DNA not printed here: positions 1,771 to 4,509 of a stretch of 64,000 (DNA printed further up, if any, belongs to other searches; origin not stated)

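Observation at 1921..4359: MFE-2-like fusion with unusual domain order SDR - SCP2 - SCP2 - hydratase-2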

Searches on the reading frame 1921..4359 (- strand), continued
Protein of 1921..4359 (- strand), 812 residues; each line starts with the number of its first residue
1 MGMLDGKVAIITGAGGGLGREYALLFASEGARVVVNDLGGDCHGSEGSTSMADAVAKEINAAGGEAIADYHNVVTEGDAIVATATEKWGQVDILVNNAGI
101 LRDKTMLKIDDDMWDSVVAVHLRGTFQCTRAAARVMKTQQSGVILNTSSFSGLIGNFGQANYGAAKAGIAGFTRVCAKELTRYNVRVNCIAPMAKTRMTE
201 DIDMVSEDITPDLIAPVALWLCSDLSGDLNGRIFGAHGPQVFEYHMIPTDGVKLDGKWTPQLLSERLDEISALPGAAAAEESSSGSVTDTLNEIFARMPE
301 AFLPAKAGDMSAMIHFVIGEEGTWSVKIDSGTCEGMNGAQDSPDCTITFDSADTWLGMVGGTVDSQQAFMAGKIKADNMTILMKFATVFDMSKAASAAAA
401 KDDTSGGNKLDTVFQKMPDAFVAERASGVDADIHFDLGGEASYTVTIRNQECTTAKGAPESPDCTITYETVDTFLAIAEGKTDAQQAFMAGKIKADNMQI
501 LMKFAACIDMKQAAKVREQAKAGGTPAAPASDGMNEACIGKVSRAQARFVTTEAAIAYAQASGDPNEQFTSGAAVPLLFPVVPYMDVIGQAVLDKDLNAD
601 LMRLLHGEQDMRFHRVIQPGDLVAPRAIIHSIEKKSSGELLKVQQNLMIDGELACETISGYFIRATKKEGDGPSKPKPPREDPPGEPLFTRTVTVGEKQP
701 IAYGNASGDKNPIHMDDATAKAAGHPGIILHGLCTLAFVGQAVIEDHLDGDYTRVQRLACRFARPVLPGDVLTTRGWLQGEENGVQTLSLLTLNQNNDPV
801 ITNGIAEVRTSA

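Call 9: find_homologous_proteins(query=window:1921-4359:-, max_evalue=1e-20)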
Query window:1921-4359:- (812 aa): 4841 proteins with E <= 1e-20 among 8000 candidates; the best 120 are listed.
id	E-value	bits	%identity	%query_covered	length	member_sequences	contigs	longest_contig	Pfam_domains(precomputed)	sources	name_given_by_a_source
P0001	0.0e+0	1835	100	100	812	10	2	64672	PF08659.17,PF14864.12,PF13452.12,PF22622.3,PF13561.13,PF02036.23,PF01575.26,PF00106.32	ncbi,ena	-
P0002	0.0e+0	1411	76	100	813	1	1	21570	PF08659.17,PF14864.12,PF13452.12,PF13561.13,PF02036.23,PF01575.26,PF00106.32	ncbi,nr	ncbi:MAG: SDR family NAD(P)-dependent oxidoreductase [Myxococcota bacterium]|nr:SDR family NAD(P)-de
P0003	0.0e+0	1180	66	100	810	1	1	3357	PF08659.17,PF14864.12,PF13452.12,PF13561.13,PF02036.23,PF01575.26,PF00106.32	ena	-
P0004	8.2e-285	965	91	59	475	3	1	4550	PF13452.12,PF22622.3,PF02036.23,PF01575.26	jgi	-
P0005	5.9e-273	926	46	64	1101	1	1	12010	PF08659.17,PF14864.12,PF13530.12,PF13452.12,PF22622.3,PF13561.13,PF17844.7,PF02036.23,PF01575.26,PF00106.32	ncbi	-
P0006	2.4e-266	904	54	100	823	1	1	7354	PF08659.17,PF14864.12,PF13452.12,PF22622.3,PF13561.13,PF02036.23,PF01575.26,PF00106.32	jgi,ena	-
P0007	1.8e-264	898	54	100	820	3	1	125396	PF08659.17,PF14864.12,PF13452.12,PF22622.3,PF13561.13,PF02036.23,PF01575.26,PF00106.32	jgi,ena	jgi:NAD(P)-dependent dehydrogenase (short-subunit alcohol dehydrogenase family)/acyl dehydratase/put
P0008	7.6e-259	879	51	100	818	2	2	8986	PF08659.17,PF13452.12,PF22622.3,PF13561.13,PF02036.23,PF01575.26,PF00106.32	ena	-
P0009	4.5e-258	877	48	63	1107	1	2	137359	PF08659.17,PF13530.12,PF13452.12,PF22622.3,PF13561.13,PF17844.7,PF02036.23,PF01575.26,PF00106.32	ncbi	ncbi:MAG: SDR family NAD(P)-dependent oxidoreductase [Planctomycetota bacterium]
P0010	1.2e-257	875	53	100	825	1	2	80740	PF08659.17,PF14864.12,PF13452.12,PF22622.3,PF13561.13,PF02036.23,PF01575.26,PF00106.32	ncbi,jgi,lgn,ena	-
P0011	2.5e-252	858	51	100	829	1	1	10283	PF08659.17,PF14864.12,PF13452.12,PF22622.3,PF13561.13,PF02036.23,PF01575.26,PF00106.32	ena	-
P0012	2.0e-249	848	50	100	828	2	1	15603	PF08659.17,PF13452.12,PF22622.3,PF13561.13,PF02036.23,PF01575.26,PF00106.32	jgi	-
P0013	4.9e-248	843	52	99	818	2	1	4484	PF08659.17,PF13452.12,PF22622.3,PF13561.13,PF02036.23,PF01575.26,PF00106.32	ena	-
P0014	5.8e-248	843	52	100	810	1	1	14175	PF08659.17,PF14864.12,PF13452.12,PF22622.3,PF13561.13,PF02036.23,PF01575.26,PF00106.32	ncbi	-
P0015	8.2e-246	836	52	99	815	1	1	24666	PF08659.17,PF13452.12,PF22622.3,PF13561.13,PF02036.23,PF01575.26,PF00106.32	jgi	jgi:NAD(P)-dependent dehydrogenase (short-subunit alcohol dehydrogenase family)/acyl dehydratase/put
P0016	1.1e-245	836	59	49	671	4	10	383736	PF08659.17,PF13452.12,PF13561.13,PF01575.26,PF00106.32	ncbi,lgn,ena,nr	ncbi:MAG TPA: SDR family NAD(P)-dependent oxidoreductase [Myxococcota bacterium]|nr:SDR family NAD(P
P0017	5.8e-245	833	49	100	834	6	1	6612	PF08659.17,PF14864.12,PF13452.12,PF13561.13,PF02036.23,PF01575.26,PF00106.32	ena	-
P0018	5.5e-241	820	50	100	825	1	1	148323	PF08659.17,PF14864.12,PF13452.12,PF13561.13,PF02036.23,PF01575.26,PF00106.32,PF03061.29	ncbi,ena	-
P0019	1.9e-240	818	50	100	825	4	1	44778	PF08659.17,PF13452.12,PF22622.3,PF13561.13,PF02036.23,PF01575.26,PF00106.32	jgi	jgi:NAD(P)-dependent dehydrogenase (short-subunit alcohol dehydrogenase family)/acyl dehydratase/put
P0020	1.6e-239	815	43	63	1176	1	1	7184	PF08659.17,PF13530.12,PF13452.12,PF22622.3,PF13561.13,PF17844.7,PF02036.23,PF01575.26,PF00106.32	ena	-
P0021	4.8e-239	814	50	100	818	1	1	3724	PF08659.17,PF13452.12,PF22622.3,PF13561.13,PF02036.23,PF01575.26,PF00106.32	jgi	jgi:NAD(P)-dependent dehydrogenase (short-subunit alcohol dehydrogenase family)/acyl dehydratase/put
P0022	6.3e-239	813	49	100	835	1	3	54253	PF08659.17,PF13452.12,PF22622.3,PF13561.13,PF02036.23,PF01575.26,PF00106.32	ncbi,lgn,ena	-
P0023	1.1e-238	812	49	99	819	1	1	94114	PF08659.17,PF13452.12,PF22622.3,PF13561.13,PF02036.23,PF01575.26,PF00106.32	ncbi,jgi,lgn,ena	-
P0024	2.0e-238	812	47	63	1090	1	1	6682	PF08659.17,PF13530.12,PF13452.12,PF22622.3,PF13561.13,PF17844.7,PF02036.23,PF01575.26,PF00106.32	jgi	jgi:NAD(P)-dependent dehydrogenase (short-subunit alcohol dehydrogenase family)/putative sterol carr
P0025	2.9e-237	808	48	100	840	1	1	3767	PF08659.17,PF14864.12,PF13452.12,PF22622.3,PF13561.13,PF02036.23,PF01575.26,PF00106.32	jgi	jgi:NAD(P)-dependent dehydrogenase (short-subunit alcohol dehydrogenase family)/acyl dehydratase/put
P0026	3.1e-237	808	50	100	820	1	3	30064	PF08659.17,PF13452.12,PF22622.3,PF13561.13,PF02036.23,PF01575.26,PF00106.32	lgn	-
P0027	5.7e-236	803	49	100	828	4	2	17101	PF08659.17,PF14864.12,PF13452.12,PF22622.3,PF13561.13,PF02036.23,PF01575.26,PF00106.32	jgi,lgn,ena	jgi:NAD(P)-dependent dehydrogenase (short-subunit alcohol dehydrogenase family)/acyl dehydratase/put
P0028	6.9e-236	803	48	100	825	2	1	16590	PF08659.17,PF13452.12,PF13561.13,PF02036.23,PF01575.26,PF00106.32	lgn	-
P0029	9.8e-235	799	48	100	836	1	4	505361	PF08659.17,PF14864.12,PF13452.12,PF13561.13,PF02036.23,PF01575.26,PF00106.32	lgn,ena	-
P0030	1.1e-234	799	43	64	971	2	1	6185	PF08659.17,PF13452.12,PF22622.3,PF13561.13,PF17844.7,PF02036.23,PF01575.26,PF00106.32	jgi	jgi:NAD(P)-dependent dehydrogenase (short-subunit alcohol dehydrogenase family)/acyl dehydratase/put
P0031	6.0e-234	797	49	100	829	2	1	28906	PF08659.17,PF13452.12,PF22622.3,PF13561.13,PF02036.23,PF01575.26,PF00106.32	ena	-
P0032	1.0e-232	793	48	100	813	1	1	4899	PF08659.17,PF13452.12,PF22622.3,PF13561.13,PF02036.23,PF01575.26,PF00106.32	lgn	-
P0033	4.6e-232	791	47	63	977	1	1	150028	PF08659.17,PF14864.12,PF13530.12,PF13452.12,PF13561.13,PF17844.7,PF02036.23,PF01575.26,PF00106.32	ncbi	-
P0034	8.6e-229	780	55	48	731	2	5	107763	PF08659.17,PF13452.12,PF22622.3,PF13561.13,PF02036.23,PF01575.26,PF00106.32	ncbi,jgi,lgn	jgi:NAD(P)-dependent dehydrogenase (short-subunit alcohol dehydrogenase family)/acyl dehydratase/put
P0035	1.5e-228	779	48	97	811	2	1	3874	PF08659.17,PF14864.12,PF13452.12,PF13561.13,PF02036.23,PF01575.26,PF00106.32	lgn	-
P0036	2.7e-227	775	44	63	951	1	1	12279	PF08659.17,PF14864.12,PF13530.12,PF13452.12,PF22622.3,PF13561.13,PF02036.23,PF01575.26,PF00106.32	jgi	jgi:NAD(P)-dependent dehydrogenase (short-subunit alcohol dehydrogenase family)/acyl dehydratase/put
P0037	4.6e-227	774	47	100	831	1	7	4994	PF08659.17,PF14864.12,PF13452.12,PF22622.3,PF13561.13,PF02036.23,PF01575.26,PF00106.32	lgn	-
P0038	6.1e-227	774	45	64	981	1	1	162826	PF08659.17,PF13452.12,PF22622.3,PF13561.13,PF17844.7,PF02036.23,PF01575.26,PF00106.32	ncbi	-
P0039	1.9e-226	772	44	63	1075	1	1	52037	PF08659.17,PF14864.12,PF13530.12,PF13452.12,PF22622.3,PF13561.13,PF01302.32,PF02036.23,PF01575.26,PF21683.4,PF00106.32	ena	-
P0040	1.2e-225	769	46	64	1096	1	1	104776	PF08659.17,PF14864.12,PF13530.12,PF13452.12,PF22622.3,PF13561.13,PF17844.7,PF02036.23,PF01575.26,PF00106.32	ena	-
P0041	1.3e-225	769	46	64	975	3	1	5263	PF08659.17,PF13530.12,PF13452.12,PF22622.3,PF13561.13,PF17844.7,PF02036.23,PF01575.26,PF00106.32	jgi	-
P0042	1.0e-224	766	44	63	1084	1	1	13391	PF08659.17,PF14864.12,PF13452.12,PF22622.3,PF13561.13,PF17844.7,PF02036.23,PF01575.26,PF00106.32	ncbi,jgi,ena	-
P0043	1.9e-224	765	48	100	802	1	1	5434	PF08659.17,PF13452.12,PF22622.3,PF13561.13,PF02036.23,PF01575.26,PF00106.32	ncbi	-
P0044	5.0e-223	761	57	50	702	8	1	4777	PF08659.17,PF13452.12,PF22622.3,PF13561.13,PF02036.23,PF01575.26,PF00106.32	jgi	jgi:NAD(P)-dependent dehydrogenase (short-subunit alcohol dehydrogenase family)/acyl dehydratase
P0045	5.0e-223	761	47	100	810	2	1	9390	PF08659.17,PF13452.12,PF13561.13,PF02036.23,PF01575.26,PF00106.32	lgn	-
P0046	6.2e-223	760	46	100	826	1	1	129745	PF08659.17,PF13530.12,PF13452.12,PF13561.13,PF02036.23,PF01575.26,PF00106.32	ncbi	-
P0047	3.0e-222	758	48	100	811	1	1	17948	PF08659.17,PF13452.12,PF22622.3,PF13561.13,PF02036.23,PF01575.26,PF00106.32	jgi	jgi:NAD(P)-dependent dehydrogenase (short-subunit alcohol dehydrogenase family)/acyl dehydratase/put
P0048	4.2e-222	758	44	63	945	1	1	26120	PF08659.17,PF13452.12,PF13561.13,PF02036.23,PF01575.26,PF00106.32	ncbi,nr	ncbi:MAG: SDR family NAD(P)-dependent oxidoreductase [Planctomycetes bacterium]|nr:SDR family NAD(P)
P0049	4.0e-221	754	53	49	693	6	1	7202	PF08659.17,PF13452.12,PF13561.13,PF02036.23,PF01575.26,PF00106.32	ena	-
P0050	1.3e-219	749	41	64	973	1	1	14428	PF08659.17,PF14864.12,PF13452.12,PF22622.3,PF13561.13,PF17844.7,PF02036.23,PF01575.26,PF00106.32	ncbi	-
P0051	1.7e-219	749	46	100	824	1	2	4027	PF08659.17,PF13452.12,PF13561.13,PF02036.23,PF01575.26,PF00106.32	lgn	-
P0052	2.9e-219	748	47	64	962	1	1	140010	PF08659.17,PF13452.12,PF22622.3,PF13561.13,PF02036.23,PF01575.26,PF00106.32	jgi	jgi:NAD(P)-dependent dehydrogenase (short-subunit alcohol dehydrogenase family)/acyl dehydratase/put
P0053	1.4e-218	746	47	64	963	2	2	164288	PF08659.17,PF13452.12,PF22622.3,PF13561.13,PF02036.23,PF01575.26,PF00106.32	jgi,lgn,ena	-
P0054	6.7e-218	744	44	64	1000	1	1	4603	PF08659.17,PF14864.12,PF13530.12,PF13452.12,PF13561.13,PF02036.23,PF01575.26,PF00106.32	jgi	-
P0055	1.4e-217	743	47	100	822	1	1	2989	PF08659.17,PF13452.12,PF22622.3,PF13561.13,PF02036.23,PF01575.26,PF00106.32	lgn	-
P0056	2.1e-217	742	48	100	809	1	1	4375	PF08659.17,PF13452.12,PF13561.13,PF02036.23,PF01575.26,PF00106.32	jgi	jgi:NAD(P)-dependent dehydrogenase (short-subunit alcohol dehydrogenase family)/acyl dehydratase/put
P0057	1.7e-216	739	47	100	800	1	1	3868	PF08659.17,PF13452.12,PF13561.13,PF02036.23,PF01575.26,PF00106.32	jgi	-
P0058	1.2e-215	736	38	98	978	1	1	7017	PF08659.17,PF14864.12,PF13530.12,PF13452.12,PF22622.3,PF13561.13,PF17844.7,PF02036.23,PF01575.26,PF00106.32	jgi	jgi:NAD(P)-dependent dehydrogenase (short-subunit alcohol dehydrogenase family)/acyl dehydratase/put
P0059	1.8e-215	736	47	100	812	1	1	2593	PF08659.17,PF13452.12,PF13561.13,PF02036.23,PF01575.26,PF00106.32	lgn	-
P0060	1.0e-213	730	57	49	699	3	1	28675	PF08659.17,PF13452.12,PF22622.3,PF13561.13,PF02036.23,PF01575.26,PF00106.32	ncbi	-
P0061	1.5e-212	726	46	100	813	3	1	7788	PF08659.17,PF13452.12,PF13561.13,PF02036.23,PF01575.26,PF00106.32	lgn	-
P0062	8.9e-212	723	38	96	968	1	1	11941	PF08659.17,PF13530.12,PF13452.12,PF22622.3,PF13561.13,PF02036.23,PF01575.26,PF00106.32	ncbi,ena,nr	ncbi:MAG: SDR family NAD(P)-dependent oxidoreductase [Planctomycetes bacterium]|nr:SDR family NAD(P)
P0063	1.8e-211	722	46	100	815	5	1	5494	PF08659.17,PF13452.12,PF13561.13,PF02036.23,PF01575.26,PF00106.32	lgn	-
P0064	9.6e-210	717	56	49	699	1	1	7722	PF08659.17,PF13452.12,PF22622.3,PF13561.13,PF02036.23,PF01575.26,PF00106.32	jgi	-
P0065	1.4e-208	713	45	62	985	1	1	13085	PF08659.17,PF13452.12,PF22622.3,PF13561.13,PF17844.7,PF02036.23,PF01575.26,PF00106.32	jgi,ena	-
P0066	1.9e-208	712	45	100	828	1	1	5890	PF08659.17,PF13452.12,PF22622.3,PF13561.13,PF02036.23,PF01575.26,PF00106.32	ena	-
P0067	1.3e-207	710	45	62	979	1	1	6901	PF08659.17,PF13452.12,PF22622.3,PF13561.13,PF17844.7,PF02036.23,PF01575.26,PF00106.32,PF03061.29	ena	-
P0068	3.5e-207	708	36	95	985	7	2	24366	PF08659.17,PF14864.12,PF13452.12,PF22622.3,PF13561.13,PF02036.23,PF01575.26,PF00106.32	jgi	jgi:NAD(P)-dependent dehydrogenase (short-subunit alcohol dehydrogenase family)/putative sterol carr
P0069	5.6e-207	708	43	100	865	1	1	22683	PF08659.17,PF13452.12,PF13561.13,PF02036.23,PF01575.26,PF00106.32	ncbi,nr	ncbi:MAG: SDR family NAD(P)-dependent oxidoreductase [Nitrospinae bacterium]|nr:SDR family NAD(P)-de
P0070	1.3e-206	706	45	64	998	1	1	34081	PF08659.17,PF14864.12,PF13452.12,PF22622.3,PF13561.13,PF02036.23,PF01575.26,PF00106.32,PF03061.29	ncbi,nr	ncbi:MAG: SDR family NAD(P)-dependent oxidoreductase [Bradymonadales bacterium]|nr:SDR family NAD(P)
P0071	2.2e-206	706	43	64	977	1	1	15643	PF08659.17,PF14864.12,PF13452.12,PF22622.3,PF13561.13,PF02036.23,PF01575.26,PF00106.32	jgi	jgi:NAD(P)-dependent dehydrogenase (short-subunit alcohol dehydrogenase family)/acyl dehydratase/put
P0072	2.7e-206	705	56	48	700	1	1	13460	PF08659.17,PF13452.12,PF22622.3,PF13561.13,PF02036.23,PF01575.26,PF00106.32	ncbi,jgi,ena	-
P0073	1.3e-205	703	44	100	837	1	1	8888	PF08659.17,PF13452.12,PF22622.3,PF13561.13,PF02036.23,PF01575.26,PF00106.32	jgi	jgi:NAD(P)-dependent dehydrogenase (short-subunit alcohol dehydrogenase family)/acyl dehydratase/put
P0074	6.5e-205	701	51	49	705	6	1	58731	PF08659.17,PF13452.12,PF22622.3,PF13561.13,PF02036.23,PF01575.26,PF00106.32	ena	-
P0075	5.9e-204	698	52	50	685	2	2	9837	PF08659.17,PF13452.12,PF22622.3,PF13561.13,PF02036.23,PF01575.26,PF00106.32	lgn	-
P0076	6.1e-204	698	41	63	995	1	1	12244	PF08659.17,PF14864.12,PF13530.12,PF13452.12,PF22622.3,PF13561.13,PF17844.7,PF02036.23,PF01575.26,PF00106.32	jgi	jgi:NAD(P)-dependent dehydrogenase (short-subunit alcohol dehydrogenase family)/acyl dehydratase/put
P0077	1.6e-203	696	44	62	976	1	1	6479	PF08659.17,PF13452.12,PF22622.3,PF13561.13,PF17844.7,PF02036.23,PF01575.26,PF00106.32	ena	-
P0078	4.5e-203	695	44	100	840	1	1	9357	PF08659.17,PF13452.12,PF22622.3,PF13561.13,PF02036.23,PF01575.26,PF00106.32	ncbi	-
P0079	5.0e-203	695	53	50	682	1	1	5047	PF08659.17,PF13452.12,PF13561.13,PF02036.23,PF01575.26,PF00106.32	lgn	-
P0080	8.3e-203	694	50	49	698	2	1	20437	PF08659.17,PF13452.12,PF22622.3,PF13561.13,PF02036.23,PF01575.26,PF00106.32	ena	-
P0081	1.8e-201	689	45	65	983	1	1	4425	PF08659.17,PF13452.12,PF13561.13,PF02036.23,PF01575.26,PF00106.32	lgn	-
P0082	3.9e-201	688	42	63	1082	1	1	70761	PF08659.17,PF13452.12,PF22622.3,PF13561.13,PF02036.23,PF01575.26,PF00106.32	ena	-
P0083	6.7e-201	688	45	97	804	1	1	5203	PF08659.17,PF13452.12,PF22622.3,PF13561.13,PF17844.7,PF02036.23,PF01575.26,PF00106.32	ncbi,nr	ncbi:MAG: SDR family NAD(P)-dependent oxidoreductase, partial [Myxococcales bacterium]|nr:SDR family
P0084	5.1e-200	685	39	77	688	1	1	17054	PF08659.17,PF13452.12,PF22622.3,PF13561.13,PF02036.23,PF01575.26,PF00106.32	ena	-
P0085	4.2e-199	682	43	100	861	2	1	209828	PF08659.17,PF13452.12,PF22622.3,PF13561.13,PF02036.23,PF01575.26,PF00106.32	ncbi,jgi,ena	-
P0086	4.7e-199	681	44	100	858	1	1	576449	PF08659.17,PF14864.12,PF13452.12,PF13561.13,PF02036.23,PF01575.26,PF00106.32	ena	-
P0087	1.1e-198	680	54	49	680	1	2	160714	PF08659.17,PF13452.12,PF22622.3,PF13561.13,PF02036.23,PF01575.26,PF00106.32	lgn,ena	-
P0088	2.0e-198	679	43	100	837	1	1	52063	PF08659.17,PF13452.12,PF22622.3,PF13561.13,PF02036.23,PF01575.26,PF00106.32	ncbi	-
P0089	9.0e-198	677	42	63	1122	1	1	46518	PF08659.17,PF14864.12,PF13452.12,PF22622.3,PF13561.13,PF17844.7,PF02036.23,PF01575.26,PF00106.32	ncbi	ncbi:MAG: SDR family NAD(P)-dependent oxidoreductase [Myxococcota bacterium]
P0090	1.2e-197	677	42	99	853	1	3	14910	PF08659.17,PF13452.12,PF22622.3,PF13561.13,PF02036.23,PF01575.26,PF00106.32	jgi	jgi:NAD(P)-dependent dehydrogenase (short-subunit alcohol dehydrogenase family)/acyl dehydratase/put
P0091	1.2e-197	677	45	64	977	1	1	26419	PF08659.17,PF13452.12,PF13561.13,PF02036.23,PF01575.26,PF00106.32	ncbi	-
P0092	1.6e-197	676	49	63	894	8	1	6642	PF08659.17,PF14864.12,PF22622.3,PF13561.13,PF02036.23,PF01575.26,PF00106.32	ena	-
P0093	8.3e-197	674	42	63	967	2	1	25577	PF08659.17,PF14864.12,PF13452.12,PF13561.13,PF02036.23,PF01575.26,PF00106.32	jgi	jgi:NAD(P)-dependent dehydrogenase (short-subunit alcohol dehydrogenase family)/putative sterol carr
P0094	8.7e-197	674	46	63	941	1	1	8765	PF08659.17,PF13452.12,PF22622.3,PF13561.13,PF17844.7,PF02036.23,PF01575.26,PF00106.32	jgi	jgi:NAD(P)-dependent dehydrogenase (short-subunit alcohol dehydrogenase family)/acyl dehydratase/put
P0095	1.6e-195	670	44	100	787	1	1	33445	PF08659.17,PF14864.12,PF13452.12,PF22622.3,PF13561.13,PF02036.23,PF01575.26,PF00106.32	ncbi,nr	ncbi:MAG: SDR family NAD(P)-dependent oxidoreductase [Planctomycetes bacterium]|nr:SDR family NAD(P)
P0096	2.4e-195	669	42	100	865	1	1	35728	PF08659.17,PF13452.12,PF22622.3,PF13561.13,PF02036.23,PF01575.26,PF00106.32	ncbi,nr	ncbi:MAG: SDR family NAD(P)-dependent oxidoreductase [Candidatus Schekmanbacteria bacterium]|nr:SDR 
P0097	8.1e-195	667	44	100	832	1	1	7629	PF08659.17,PF14864.12,PF13452.12,PF13561.13,PF02036.23,PF01575.26,PF00106.32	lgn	-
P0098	1.8e-194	666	52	50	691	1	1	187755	PF08659.17,PF13452.12,PF22622.3,PF13561.13,PF02036.23,PF01575.26,PF00106.32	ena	-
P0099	1.8e-194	666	49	48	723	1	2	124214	PF08659.17,PF13452.12,PF22622.3,PF13561.13,PF02036.23,PF01575.26,PF00106.32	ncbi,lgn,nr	ncbi:MAG: SDR family NAD(P)-dependent oxidoreductase [Bradymonadaceae bacterium]|nr:SDR family NAD(P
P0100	2.1e-194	666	43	100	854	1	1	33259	PF08659.17,PF14864.12,PF13452.12,PF22622.3,PF13561.13,PF02036.23,PF01575.26,PF00106.32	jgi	jgi:NAD(P)-dependent dehydrogenase (short-subunit alcohol dehydrogenase family)/acyl dehydratase/put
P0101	2.1e-194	666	41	100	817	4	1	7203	PF08659.17,PF14864.12,PF13452.12,PF13561.13,PF02036.23,PF01575.26,PF00106.32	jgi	-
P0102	3.0e-194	666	43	100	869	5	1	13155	PF08659.17,PF13452.12,PF22622.3,PF13561.13,PF02036.23,PF01575.26,PF00106.32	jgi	jgi:NAD(P)-dependent dehydrogenase (short-subunit alcohol dehydrogenase family)/acyl dehydratase/put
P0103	8.6e-194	664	41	63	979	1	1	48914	PF08659.17,PF14864.12,PF13530.12,PF13452.12,PF22622.3,PF13561.13,PF17844.7,PF02036.23,PF01575.26,PF00106.32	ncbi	-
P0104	1.6e-193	663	43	99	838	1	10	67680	PF08659.17,PF13452.12,PF22622.3,PF13561.13,PF02036.23,PF01575.26,PF00106.32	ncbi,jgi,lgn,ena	-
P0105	2.6e-193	662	48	45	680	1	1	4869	PF08659.17,PF13452.12,PF22622.3,PF13561.13,PF02036.23,PF01575.26,PF00106.32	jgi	jgi:NAD(P)-dependent dehydrogenase (short-subunit alcohol dehydrogenase family)/acyl dehydratase/put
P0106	7.4e-193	661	51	48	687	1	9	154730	PF08659.17,PF13452.12,PF13561.13,PF01575.26,PF00106.32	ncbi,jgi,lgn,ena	-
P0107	2.8e-192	659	42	100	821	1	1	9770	PF08659.17,PF13452.12,PF22622.3,PF13561.13,PF02036.23,PF01575.26,PF00106.32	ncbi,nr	ncbi:MAG: SDR family NAD(P)-dependent oxidoreductase [Myxococcota bacterium]|nr:SDR family NAD(P)-de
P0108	5.7e-192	658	50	49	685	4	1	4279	PF08659.17,PF13452.12,PF13561.13,PF01575.26,PF00106.32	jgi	jgi:NAD(P)-dependent dehydrogenase (short-subunit alcohol dehydrogenase family)/acyl dehydratase/put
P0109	1.8e-191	656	37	63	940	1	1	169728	PF08659.17,PF14864.12,PF13452.12,PF22622.3,PF13561.13,PF02036.23,PF01575.26,PF00106.32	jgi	-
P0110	1.8e-191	656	49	49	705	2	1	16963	PF08659.17,PF13452.12,PF22622.3,PF13561.13,PF02036.23,PF01575.26,PF00106.32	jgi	jgi:NAD(P)-dependent dehydrogenase (short-subunit alcohol dehydrogenase family)/acyl dehydratase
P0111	8.8e-191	654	49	48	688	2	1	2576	PF08659.17,PF13452.12,PF13561.13,PF01575.26,PF00106.32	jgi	jgi:NAD(P)-dependent dehydrogenase (short-subunit alcohol dehydrogenase family)/acyl dehydratase/put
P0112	1.1e-190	654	51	49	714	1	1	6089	PF08659.17,PF13452.12,PF22622.3,PF13561.13,PF02036.23,PF01575.26,PF00106.32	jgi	-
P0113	2.5e-190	653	45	64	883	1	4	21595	PF08659.17,PF14864.12,PF13530.12,PF13452.12,PF13561.13,PF02036.23,PF01575.26,PF00106.32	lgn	-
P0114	8.6e-190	651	41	99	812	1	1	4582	PF08659.17,PF13452.12,PF13561.13,PF02036.23,PF01575.26,PF00106.32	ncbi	ncbi:MAG: SDR family NAD(P)-dependent oxidoreductase [Candidatus Hodarchaeota archaeon]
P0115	1.3e-189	650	48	51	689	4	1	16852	PF08659.17,PF13452.12,PF22622.3,PF13561.13,PF02036.23,PF01575.26,PF00106.32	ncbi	-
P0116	1.7e-189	650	48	50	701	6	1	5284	PF08659.17,PF13452.12,PF22622.3,PF13561.13,PF02036.23,PF01575.26,PF00106.32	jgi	jgi:NAD(P)-dependent dehydrogenase (short-subunit alcohol dehydrogenase family)/acyl dehydratase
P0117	1.8e-189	650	47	50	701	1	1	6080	PF08659.17,PF13452.12,PF22622.3,PF13561.13,PF02036.23,PF01575.26,PF00106.32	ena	-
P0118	2.0e-189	650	42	100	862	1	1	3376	PF08659.17,PF13452.12,PF22622.3,PF13561.13,PF02036.23,PF01575.26,PF00106.32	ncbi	-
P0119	3.5e-189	649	50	50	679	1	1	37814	PF08659.17,PF13452.12,PF22622.3,PF13561.13,PF02036.23,PF01575.26,PF00106.32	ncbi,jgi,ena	-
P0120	2.7e-188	646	43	100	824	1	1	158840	PF08659.17,PF14864.12,PF13452.12,PF22622.3,PF13561.13,PF17844.7,PF02036.23,PF01575.26,PF00106.32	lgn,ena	-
